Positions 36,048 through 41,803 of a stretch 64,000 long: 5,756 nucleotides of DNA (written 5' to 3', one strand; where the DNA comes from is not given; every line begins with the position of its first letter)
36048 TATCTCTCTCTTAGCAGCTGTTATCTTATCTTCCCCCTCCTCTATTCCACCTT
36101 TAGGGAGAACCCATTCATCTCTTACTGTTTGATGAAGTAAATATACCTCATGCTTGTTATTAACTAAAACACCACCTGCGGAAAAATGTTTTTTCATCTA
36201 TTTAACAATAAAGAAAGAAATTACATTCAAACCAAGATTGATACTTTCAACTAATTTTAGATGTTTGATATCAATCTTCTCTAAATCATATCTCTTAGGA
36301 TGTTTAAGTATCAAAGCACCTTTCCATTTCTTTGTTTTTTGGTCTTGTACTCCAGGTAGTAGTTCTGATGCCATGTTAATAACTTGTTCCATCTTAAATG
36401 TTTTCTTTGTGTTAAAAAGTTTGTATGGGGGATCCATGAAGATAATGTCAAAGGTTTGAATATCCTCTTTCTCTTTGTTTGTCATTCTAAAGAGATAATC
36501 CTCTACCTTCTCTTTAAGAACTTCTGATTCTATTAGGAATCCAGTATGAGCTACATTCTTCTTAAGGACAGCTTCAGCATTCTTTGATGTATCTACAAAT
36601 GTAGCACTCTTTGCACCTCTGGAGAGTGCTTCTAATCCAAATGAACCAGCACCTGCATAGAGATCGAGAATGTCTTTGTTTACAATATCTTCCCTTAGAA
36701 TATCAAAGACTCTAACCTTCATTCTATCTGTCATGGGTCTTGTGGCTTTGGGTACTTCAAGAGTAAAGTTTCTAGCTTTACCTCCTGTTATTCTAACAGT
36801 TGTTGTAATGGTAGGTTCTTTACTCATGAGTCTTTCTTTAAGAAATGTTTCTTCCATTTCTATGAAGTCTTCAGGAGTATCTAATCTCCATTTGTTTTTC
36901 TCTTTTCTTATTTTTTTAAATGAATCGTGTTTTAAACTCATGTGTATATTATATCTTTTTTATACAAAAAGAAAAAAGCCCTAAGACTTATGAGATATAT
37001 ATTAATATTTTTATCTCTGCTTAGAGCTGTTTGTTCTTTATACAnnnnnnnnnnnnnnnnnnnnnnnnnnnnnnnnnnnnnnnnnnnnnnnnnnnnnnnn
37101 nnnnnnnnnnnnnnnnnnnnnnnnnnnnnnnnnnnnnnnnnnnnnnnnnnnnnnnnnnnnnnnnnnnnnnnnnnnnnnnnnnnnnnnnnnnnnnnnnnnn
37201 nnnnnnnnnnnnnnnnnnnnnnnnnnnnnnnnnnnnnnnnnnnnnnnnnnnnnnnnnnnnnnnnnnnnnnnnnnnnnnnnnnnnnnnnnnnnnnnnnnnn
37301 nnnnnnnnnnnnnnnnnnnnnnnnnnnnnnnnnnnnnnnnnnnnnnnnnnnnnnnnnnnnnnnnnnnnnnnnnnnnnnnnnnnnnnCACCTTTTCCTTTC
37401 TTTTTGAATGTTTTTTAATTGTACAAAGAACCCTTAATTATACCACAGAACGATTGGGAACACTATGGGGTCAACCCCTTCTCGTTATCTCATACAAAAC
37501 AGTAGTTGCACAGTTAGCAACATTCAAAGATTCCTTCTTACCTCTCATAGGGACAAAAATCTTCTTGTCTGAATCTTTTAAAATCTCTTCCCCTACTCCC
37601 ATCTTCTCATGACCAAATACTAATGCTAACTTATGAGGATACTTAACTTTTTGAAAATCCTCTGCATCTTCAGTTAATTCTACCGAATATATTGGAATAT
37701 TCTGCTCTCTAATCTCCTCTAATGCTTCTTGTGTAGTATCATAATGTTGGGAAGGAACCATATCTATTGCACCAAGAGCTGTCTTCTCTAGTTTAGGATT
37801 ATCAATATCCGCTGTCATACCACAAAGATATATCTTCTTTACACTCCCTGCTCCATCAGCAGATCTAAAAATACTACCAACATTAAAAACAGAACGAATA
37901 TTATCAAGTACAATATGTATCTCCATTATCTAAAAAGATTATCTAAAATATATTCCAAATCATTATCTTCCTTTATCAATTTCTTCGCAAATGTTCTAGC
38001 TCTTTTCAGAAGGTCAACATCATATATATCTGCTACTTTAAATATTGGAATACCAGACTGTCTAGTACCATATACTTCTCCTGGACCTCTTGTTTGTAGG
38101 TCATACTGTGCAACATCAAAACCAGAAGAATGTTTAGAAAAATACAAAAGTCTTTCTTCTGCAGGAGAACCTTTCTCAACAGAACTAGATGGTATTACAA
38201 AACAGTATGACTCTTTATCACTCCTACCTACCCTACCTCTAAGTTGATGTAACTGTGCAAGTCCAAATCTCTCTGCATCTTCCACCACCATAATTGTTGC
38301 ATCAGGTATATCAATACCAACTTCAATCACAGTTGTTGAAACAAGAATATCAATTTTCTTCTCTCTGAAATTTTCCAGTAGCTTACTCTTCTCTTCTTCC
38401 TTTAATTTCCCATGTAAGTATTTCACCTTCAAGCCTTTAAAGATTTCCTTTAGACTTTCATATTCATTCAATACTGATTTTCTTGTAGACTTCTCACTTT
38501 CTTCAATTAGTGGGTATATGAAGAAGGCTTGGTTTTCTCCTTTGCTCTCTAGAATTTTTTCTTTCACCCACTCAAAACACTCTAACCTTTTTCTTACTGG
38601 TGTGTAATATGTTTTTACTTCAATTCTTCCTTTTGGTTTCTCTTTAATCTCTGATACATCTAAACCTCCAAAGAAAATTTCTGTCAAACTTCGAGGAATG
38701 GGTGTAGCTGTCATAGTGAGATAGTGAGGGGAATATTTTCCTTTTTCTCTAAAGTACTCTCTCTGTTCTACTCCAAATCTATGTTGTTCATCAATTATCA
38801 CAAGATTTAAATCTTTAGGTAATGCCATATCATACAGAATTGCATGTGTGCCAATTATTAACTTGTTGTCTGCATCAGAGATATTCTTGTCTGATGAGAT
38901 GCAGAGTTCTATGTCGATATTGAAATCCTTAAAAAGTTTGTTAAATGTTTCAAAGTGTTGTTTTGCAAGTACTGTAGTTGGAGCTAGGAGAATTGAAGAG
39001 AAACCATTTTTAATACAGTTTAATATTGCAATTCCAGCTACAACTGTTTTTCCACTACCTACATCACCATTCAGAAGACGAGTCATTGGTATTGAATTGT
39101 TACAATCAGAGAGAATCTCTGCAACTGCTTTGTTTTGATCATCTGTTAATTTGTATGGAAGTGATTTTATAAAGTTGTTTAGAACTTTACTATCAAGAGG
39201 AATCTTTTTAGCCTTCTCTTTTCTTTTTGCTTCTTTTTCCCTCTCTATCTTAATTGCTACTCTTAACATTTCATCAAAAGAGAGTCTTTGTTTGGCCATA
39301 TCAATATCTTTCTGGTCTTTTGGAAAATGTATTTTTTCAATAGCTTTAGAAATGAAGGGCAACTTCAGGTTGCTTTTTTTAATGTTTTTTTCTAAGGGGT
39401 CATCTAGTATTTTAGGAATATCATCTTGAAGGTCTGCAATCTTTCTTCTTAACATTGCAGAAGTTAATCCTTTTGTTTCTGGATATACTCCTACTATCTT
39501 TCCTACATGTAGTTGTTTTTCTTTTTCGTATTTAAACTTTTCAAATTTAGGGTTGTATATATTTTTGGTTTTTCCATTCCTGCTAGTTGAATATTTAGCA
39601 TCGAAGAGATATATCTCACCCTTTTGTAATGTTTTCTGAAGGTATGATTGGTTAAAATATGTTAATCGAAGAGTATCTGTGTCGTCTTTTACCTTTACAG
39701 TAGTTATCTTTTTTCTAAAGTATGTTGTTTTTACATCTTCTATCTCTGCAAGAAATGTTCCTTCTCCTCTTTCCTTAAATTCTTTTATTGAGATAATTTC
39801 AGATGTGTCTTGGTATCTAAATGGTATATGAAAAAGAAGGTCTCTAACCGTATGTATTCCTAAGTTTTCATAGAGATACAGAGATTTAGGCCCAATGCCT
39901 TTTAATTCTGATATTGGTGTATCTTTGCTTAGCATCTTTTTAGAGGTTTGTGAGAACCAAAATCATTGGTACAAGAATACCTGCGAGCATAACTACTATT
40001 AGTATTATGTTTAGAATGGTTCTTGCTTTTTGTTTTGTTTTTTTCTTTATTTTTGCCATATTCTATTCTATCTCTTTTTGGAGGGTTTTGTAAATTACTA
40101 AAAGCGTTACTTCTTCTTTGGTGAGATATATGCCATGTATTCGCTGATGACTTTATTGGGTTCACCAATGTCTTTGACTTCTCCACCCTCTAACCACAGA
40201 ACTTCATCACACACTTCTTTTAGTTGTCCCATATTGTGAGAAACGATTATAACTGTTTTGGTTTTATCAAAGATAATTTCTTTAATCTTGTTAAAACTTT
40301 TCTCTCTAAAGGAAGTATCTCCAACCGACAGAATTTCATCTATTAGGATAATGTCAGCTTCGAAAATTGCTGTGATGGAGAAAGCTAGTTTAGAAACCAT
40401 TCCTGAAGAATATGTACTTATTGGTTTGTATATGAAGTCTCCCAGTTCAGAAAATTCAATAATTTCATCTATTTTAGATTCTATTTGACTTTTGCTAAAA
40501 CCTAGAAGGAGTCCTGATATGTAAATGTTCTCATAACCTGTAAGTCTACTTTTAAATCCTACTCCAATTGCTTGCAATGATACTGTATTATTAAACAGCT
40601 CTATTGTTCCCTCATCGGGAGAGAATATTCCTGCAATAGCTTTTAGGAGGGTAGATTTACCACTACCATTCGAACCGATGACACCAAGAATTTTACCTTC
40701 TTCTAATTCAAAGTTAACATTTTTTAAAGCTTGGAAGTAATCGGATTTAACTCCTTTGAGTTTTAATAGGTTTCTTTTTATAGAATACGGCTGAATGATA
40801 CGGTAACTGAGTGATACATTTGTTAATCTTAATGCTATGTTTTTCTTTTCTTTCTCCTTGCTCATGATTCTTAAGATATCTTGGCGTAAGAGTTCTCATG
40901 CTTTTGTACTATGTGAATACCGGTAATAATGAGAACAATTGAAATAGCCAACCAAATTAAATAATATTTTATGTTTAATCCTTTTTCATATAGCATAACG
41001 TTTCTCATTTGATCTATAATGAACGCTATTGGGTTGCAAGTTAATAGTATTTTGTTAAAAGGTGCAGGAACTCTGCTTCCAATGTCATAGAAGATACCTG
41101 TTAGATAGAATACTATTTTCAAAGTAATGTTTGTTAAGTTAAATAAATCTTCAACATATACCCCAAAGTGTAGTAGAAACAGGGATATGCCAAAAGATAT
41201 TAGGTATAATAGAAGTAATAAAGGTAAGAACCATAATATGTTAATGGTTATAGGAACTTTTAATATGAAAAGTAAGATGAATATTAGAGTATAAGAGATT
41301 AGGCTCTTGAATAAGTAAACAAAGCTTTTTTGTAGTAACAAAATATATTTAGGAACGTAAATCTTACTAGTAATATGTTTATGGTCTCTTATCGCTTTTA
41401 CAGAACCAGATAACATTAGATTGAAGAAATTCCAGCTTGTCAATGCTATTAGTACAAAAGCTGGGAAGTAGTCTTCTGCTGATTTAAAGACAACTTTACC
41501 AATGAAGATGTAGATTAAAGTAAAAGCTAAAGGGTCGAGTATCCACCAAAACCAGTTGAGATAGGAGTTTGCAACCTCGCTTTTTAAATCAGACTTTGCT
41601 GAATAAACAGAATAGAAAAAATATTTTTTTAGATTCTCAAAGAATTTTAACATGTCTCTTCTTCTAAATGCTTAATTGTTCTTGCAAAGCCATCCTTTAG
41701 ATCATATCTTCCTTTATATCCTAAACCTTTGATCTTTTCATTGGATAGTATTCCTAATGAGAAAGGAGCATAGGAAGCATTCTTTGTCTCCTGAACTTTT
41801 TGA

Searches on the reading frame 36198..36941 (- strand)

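Call 52: search_protein_families(library=pfam, proteins=[window:36198-36941:-], max_evalue=0.00001)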
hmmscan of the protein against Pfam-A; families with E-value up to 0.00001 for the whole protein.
window:36198-36941:- (247 aa): 1 family
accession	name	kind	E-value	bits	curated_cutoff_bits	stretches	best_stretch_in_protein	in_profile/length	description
PF03602.21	Cons_hypoth95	-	5e-36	124.5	24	1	49-183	1-134/182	Conserved hypothetical protein 95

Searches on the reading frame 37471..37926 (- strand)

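Call 54: search_protein_families(library=pfam, proteins=[window:37471-37926:-], max_evalue=0.0001)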
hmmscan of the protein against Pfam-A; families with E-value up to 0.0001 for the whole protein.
window:37471-37926:- (151 aa): 1 family
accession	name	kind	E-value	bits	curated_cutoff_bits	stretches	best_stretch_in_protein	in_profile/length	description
PF00588.24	SpoU_methylase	-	3.9e-34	118.2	29.7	1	3-145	2-142/142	SpoU rRNA Methylase family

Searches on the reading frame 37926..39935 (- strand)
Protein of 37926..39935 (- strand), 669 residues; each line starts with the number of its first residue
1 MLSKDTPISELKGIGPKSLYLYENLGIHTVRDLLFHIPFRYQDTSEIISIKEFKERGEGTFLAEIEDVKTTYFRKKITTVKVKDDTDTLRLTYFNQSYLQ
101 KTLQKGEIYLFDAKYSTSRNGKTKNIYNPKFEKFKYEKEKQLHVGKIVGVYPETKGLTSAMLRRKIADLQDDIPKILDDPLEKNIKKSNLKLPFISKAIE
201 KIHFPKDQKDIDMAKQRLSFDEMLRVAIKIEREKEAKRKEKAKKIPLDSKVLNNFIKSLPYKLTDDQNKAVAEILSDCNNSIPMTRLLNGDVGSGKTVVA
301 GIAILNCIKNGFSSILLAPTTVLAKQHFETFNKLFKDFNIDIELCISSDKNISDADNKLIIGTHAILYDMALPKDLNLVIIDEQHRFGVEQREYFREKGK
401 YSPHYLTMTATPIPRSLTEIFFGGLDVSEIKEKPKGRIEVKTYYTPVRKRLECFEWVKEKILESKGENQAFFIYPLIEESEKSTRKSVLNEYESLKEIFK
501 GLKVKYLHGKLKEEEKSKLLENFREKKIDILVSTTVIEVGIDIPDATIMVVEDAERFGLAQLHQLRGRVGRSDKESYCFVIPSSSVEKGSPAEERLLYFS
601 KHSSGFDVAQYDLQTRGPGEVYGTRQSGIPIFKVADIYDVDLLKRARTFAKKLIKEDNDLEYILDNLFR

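Call 22: search_protein_families(library=pfam, proteins=[window:37926-39935:-], max_evalue=0.00001)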
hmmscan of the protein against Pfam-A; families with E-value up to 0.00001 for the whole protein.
window:37926-39935:- (669 aa): 7 families
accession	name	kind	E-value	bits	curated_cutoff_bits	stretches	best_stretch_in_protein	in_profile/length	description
PF00270.35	DEAD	-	7.1e-26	91.4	26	1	264-419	1-166/167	DEAD/DEAH box helicase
PF00271.37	Helicase_C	-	2.7e-20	73.1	23.5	1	482-572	30-109/110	Helicase conserved C-terminal domain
PF17191.10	RecG_wedge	-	3e-20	72.9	23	1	10-167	4-156/162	RecG wedge domain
PF04851.21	ResIII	-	5.6e-15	56.1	22.5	1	261-412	2-162/164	Type III restriction enzyme, res subunit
PF19833.4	RecG_dom3_C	-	2.9e-10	40.5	26.8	1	604-661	3-62/87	ATP-dependent DNA helicase RecG, domain 3, C-terminal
PF22590.2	Cas3-like_C_2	-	2.8e-06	28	27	1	491-573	18-105/106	CRISPR-associated nuclease/helicase Cas3, C-terminal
PF16203.11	ERCC3_RAD25_C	-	6.9e-06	26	27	0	494-575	72-154/248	ERCC3/RAD25/XPB C-terminal helicase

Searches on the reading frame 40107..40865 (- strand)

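Call 53: search_protein_families(library=pfam, proteins=[window:40107-40865:-], max_evalue=0.00001)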
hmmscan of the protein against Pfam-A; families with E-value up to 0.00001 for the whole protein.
window:40107-40865:- (252 aa): 4 families
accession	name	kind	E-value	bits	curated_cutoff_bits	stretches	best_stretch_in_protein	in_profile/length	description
PF00005.33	ABC_tran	-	4.9e-21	76.2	25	1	47-178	1-135/137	ABC transporter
PF13555.12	AAA_29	-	1.8e-06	28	27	1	43-87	11-51/61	P-loop containing region of AAA domain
PF02463.25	SMC_N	-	2.4e-06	27.6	40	0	39-80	5-47/220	RecF/RecN/SMC N terminal domain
PF13304.12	AAA_21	-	4.4e-06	27.4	27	0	60-96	2-26/304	AAA domain, putative AbiEii toxin, Type IV TA system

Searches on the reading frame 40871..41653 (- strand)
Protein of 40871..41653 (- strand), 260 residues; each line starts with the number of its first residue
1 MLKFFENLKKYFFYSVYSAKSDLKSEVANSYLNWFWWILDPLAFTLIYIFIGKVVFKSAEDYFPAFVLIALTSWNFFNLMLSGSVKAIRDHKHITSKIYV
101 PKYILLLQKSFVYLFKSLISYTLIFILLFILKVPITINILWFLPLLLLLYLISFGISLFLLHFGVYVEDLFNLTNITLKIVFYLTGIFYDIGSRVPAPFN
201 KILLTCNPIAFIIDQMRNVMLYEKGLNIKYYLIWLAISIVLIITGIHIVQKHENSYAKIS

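Call 53: search_protein_families(library=pfam, proteins=[window:40871-41653:-], max_evalue=0.00001)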
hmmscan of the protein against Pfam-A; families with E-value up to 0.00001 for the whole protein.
window:40871-41653:- (260 aa): 1 family
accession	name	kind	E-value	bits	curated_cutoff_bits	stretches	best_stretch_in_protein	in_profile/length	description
PF01061.29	ABC2_membrane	-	4.9e-09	36.5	26.9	1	24-221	8-211/211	ABC-2 type transporter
